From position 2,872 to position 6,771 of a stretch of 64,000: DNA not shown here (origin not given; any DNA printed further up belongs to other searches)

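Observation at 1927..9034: Tandem pair of very large proteins with facing His-rich termini, directly upstream of ftsW-murG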

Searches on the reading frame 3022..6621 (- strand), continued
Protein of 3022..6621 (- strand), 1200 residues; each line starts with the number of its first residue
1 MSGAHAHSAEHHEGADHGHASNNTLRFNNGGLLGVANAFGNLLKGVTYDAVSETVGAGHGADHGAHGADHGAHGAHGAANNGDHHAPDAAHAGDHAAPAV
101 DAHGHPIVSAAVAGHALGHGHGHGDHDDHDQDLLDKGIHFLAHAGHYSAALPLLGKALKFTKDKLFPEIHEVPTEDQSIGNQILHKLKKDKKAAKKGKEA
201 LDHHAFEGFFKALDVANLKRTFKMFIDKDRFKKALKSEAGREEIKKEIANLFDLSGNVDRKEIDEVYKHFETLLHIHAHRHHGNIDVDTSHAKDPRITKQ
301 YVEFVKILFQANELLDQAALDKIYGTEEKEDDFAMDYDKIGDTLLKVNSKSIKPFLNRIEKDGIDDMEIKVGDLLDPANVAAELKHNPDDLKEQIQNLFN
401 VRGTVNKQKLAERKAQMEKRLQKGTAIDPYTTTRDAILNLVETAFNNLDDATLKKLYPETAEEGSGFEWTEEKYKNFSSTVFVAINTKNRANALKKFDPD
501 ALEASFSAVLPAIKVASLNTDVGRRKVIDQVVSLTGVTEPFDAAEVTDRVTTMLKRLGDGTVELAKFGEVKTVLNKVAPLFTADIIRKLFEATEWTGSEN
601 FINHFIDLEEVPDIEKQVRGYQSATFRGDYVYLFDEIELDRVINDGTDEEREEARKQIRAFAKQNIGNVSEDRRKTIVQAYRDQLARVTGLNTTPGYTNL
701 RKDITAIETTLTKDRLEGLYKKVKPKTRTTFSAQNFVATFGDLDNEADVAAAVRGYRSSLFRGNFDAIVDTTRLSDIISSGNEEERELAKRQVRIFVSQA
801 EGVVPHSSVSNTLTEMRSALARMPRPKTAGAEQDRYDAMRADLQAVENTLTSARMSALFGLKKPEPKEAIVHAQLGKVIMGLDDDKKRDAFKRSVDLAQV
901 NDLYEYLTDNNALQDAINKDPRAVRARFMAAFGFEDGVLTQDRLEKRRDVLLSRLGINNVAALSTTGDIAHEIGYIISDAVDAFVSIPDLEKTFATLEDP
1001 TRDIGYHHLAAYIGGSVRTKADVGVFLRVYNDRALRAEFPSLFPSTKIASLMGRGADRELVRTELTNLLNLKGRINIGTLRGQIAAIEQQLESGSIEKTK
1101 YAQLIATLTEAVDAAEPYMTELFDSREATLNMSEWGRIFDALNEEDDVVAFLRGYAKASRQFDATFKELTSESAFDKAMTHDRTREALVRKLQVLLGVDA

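Call 81: find_encoding_contigs(protein=P0022, flank=10000, max_places=1)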
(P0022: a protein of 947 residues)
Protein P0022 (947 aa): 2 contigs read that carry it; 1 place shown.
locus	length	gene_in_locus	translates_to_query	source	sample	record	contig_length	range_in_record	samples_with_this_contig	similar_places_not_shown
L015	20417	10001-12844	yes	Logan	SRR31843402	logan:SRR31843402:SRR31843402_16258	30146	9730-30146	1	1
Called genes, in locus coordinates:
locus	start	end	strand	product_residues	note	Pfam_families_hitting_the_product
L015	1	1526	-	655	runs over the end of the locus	PF13439:Glyco_transf_4, PF13579:Glyco_trans_4_4, PF20706:GT4-conflict, PF00534:Glycos_transf_1, PF13692:Glyco_trans_1_4, PF13524:Glyco_trans_1_2 (weak)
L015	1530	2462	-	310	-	PF07136:DUF1385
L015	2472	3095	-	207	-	PF02578:Cu-oxidase_4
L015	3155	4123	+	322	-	PF04909:Amidohydro_2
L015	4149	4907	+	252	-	PF01145:Band_7, PF13421:Band_7_1 (weak)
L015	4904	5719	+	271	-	PF08501:Shikimate_dh_N, PF01488:Shikimate_DH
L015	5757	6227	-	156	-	PF02452:PemK_toxin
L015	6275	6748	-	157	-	PF01252:Peptidase_A8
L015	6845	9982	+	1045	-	-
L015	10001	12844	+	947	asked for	-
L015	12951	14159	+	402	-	PF01098:FTSW_RODA_SPOVE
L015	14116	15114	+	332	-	PF03033:Glyco_transf_28, PF04101:Glyco_tran_28_C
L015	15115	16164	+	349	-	PF00534:Glycos_transf_1, PF13692:Glyco_trans_1_4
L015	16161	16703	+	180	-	-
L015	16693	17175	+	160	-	-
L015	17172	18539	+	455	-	PF00919:UPF0004, PF04055:Radical_SAM, PF01938:TRAM (weak)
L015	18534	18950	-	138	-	-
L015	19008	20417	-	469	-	?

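Call 84: search_protein_families(library=pfam, proteins=[P0020, P0023, P0025, P0013, P0029, P0022, L015:6845-9982:+, P0032], max_evalue=0.01)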
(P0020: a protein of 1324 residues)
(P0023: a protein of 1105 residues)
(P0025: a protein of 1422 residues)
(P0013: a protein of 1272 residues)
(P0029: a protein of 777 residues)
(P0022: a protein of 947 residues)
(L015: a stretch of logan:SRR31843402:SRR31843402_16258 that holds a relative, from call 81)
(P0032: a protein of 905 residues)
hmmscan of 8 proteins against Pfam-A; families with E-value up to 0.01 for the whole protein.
P0020 (1324 aa): 0 families

P0023 (1105 aa): 0 families

P0025 (1422 aa): 0 families

P0013 (1272 aa): 1 family
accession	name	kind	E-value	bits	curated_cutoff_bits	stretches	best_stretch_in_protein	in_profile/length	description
PF11488.14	Lge1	-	0.00044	20.8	25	1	1154-1195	22-63/71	Transcriptional regulatory protein LGE1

P0029 (777 aa): 0 families

P0022 (947 aa): 0 families

L015:6845-9982:+ (1045 aa): 0 families

P0032 (905 aa): 0 families

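Call 89: find_encoding_contigs(protein=P0029, flank=10000, max_places=1)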
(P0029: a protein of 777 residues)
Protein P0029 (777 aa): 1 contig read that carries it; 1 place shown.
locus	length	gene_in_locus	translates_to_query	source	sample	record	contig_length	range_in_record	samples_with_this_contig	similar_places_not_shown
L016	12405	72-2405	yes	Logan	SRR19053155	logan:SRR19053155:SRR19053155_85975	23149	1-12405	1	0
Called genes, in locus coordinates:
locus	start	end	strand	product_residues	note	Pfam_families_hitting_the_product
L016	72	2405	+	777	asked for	-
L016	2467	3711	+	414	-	PF01098:FTSW_RODA_SPOVE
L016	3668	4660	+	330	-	PF03033:Glyco_transf_28, PF04101:Glyco_tran_28_C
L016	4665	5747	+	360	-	PF00534:Glycos_transf_1, PF13692:Glyco_trans_1_4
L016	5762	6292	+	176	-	-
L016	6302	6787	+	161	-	-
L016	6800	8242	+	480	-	PF00919:UPF0004, PF04055:Radical_SAM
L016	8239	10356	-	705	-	PF01411:tRNA-synt_2c, PF07973:tRNA_SAD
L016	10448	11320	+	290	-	-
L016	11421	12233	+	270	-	-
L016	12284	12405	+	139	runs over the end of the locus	-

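Call 90: find_encoding_contigs(protein=P0027, flank=10000, max_places=1)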
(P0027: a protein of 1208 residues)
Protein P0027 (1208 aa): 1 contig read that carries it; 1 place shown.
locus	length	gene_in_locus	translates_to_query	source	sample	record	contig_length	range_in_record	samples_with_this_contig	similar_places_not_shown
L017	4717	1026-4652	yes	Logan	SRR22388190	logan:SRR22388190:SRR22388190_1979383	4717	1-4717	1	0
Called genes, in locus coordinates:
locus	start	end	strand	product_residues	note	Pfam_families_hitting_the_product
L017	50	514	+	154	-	-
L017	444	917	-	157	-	PF01252:Peptidase_A8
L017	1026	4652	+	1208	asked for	-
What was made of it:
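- In L017 (4.7-kb contig) the fused gene follows lspA but its downstream side is not seen (call 90).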

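Call 103: fold_search(model_id=the predicted structure, library=viral)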
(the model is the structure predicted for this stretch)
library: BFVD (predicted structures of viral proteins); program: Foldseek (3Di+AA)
matches with E <= 10: 208; with E <= 0.001: 1
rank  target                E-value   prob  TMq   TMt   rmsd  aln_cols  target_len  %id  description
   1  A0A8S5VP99            1.1e-04  0.94  0.08  0.10  31.5      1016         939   10  (no name in the UniProt tables at hand)
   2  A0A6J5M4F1            2.4e-02  0.18  0.06  0.07  45.2      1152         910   12  Uncharacterized protein (Fragment) [uncultured Caudovirales phage]
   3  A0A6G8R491            3.3e-02  0.20  0.07  0.06  47.2      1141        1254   12  (no name in the UniProt tables at hand)
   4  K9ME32                3.5e-02  0.33  0.09  0.11  35.6       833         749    9  (no name in the UniProt tables at hand)
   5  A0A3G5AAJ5            7.2e-02  0.16  0.08  0.10  28.5       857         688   11  Sel1 repeat family protein [Hyperionvirus sp.]
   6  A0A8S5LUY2            9.0e-02  0.12  0.06  0.07  36.0      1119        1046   12  Tail tape measure protein [Siphoviridae sp. ctRg61]
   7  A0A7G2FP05            9.3e-02  0.21  0.06  0.12  23.2       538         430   10  PMGF 505-11L [African swine fever virus]
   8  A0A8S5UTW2            9.3e-02  0.20  0.07  0.09  31.8       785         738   11  Uncharacterized protein [Myoviridae sp. ctYA416]
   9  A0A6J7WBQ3            9.3e-02  0.16  0.07  0.08  35.4       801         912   11  Uncharacterized protein [uncultured Caudovirales phage]
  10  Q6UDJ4                9.6e-02  0.21  0.10  0.11  32.9      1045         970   10  Inner tegument protein [Psittacid herpesvirus 1 (isolate Amazon parrot/-/97-0001/1997)]
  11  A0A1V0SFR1            1.1e-01  0.15  0.08  0.09  30.1       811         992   11  U-box domain protein [Hokovirus HKV1]
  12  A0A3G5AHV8            1.2e-01  0.15  0.09  0.11  27.9       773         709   12  Uncharacterized protein [Sylvanvirus sp.]
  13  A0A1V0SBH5            1.2e-01  0.14  0.07  0.09  36.1       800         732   10  U-box domain protein [Catovirus CTV1]
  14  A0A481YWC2            1.4e-01  0.13  0.07  0.09  30.7       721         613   12  Uncharacterized protein [Marseillevirus LCMAC201]
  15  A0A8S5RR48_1          1.6e-01  0.10  0.08  0.07  48.6      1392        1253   11  RNA polymerase [Podoviridae sp. ctXdu7]
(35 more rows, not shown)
